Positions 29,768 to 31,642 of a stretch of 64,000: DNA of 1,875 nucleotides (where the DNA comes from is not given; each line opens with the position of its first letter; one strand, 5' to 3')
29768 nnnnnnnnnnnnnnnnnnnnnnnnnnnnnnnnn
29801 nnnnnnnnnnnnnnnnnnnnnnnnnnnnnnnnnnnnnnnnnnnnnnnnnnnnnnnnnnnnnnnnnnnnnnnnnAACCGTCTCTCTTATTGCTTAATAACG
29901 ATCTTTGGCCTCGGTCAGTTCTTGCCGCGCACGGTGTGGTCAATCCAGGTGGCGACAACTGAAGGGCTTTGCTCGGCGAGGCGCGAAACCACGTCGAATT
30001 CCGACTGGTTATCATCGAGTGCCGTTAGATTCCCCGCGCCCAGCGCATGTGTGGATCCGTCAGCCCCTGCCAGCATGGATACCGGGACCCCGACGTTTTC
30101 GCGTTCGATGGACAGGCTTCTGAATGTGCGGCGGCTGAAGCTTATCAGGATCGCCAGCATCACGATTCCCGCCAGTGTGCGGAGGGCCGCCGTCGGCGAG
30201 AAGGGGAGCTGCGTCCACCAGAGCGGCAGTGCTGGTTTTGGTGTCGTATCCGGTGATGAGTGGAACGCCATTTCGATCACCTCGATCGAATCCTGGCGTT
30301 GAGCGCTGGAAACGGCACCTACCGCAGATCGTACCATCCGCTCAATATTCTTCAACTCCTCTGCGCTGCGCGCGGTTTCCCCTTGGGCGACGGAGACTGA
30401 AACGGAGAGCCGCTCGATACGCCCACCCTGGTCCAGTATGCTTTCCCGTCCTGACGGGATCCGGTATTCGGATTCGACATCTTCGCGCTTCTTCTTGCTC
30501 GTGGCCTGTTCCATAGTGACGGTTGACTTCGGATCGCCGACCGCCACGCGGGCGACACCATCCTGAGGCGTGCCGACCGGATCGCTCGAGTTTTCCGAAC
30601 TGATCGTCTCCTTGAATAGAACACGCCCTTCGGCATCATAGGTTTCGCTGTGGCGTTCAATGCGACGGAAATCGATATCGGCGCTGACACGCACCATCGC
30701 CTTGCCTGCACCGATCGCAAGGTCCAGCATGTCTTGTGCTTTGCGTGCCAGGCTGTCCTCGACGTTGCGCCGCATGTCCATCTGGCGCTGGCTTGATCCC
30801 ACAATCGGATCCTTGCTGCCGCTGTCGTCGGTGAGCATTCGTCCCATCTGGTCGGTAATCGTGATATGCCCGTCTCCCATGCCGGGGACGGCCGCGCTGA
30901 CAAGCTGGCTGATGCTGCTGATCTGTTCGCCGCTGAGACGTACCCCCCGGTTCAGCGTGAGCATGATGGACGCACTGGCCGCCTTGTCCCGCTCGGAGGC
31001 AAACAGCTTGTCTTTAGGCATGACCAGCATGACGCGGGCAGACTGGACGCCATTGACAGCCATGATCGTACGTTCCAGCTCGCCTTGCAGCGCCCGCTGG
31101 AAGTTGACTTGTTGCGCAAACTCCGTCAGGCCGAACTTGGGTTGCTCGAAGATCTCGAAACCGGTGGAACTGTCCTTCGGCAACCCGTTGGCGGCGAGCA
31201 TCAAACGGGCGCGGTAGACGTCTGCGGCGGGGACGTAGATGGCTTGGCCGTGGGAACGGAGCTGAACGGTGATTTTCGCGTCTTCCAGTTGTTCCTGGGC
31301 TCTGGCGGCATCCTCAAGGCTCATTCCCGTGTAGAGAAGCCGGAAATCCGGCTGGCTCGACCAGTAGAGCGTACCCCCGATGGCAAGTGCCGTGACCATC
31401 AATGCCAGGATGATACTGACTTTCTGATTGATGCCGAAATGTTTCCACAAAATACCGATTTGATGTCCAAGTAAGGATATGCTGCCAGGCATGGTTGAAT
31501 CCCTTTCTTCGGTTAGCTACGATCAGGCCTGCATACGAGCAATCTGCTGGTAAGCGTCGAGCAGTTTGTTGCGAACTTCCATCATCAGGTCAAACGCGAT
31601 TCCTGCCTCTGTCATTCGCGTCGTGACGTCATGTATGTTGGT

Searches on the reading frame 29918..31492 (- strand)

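Call 37: search_protein_families(library=pfam, proteins=[window:29918-31492:-], max_evalue=0.0001)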
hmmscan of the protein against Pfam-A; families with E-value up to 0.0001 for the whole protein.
window:29918-31492:- (525 aa): 2 families
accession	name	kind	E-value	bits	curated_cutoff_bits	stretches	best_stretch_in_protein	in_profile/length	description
PF01514.23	YscJ_FliF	-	3.6e-61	206.6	24.4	1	46-221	2-178/179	Secretory protein of YscJ/FliF family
PF08345.17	YscJ_FliF_C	-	5.5e-27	95.5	23.8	1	257-410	2-147/147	Flagellar M-ring protein C-terminal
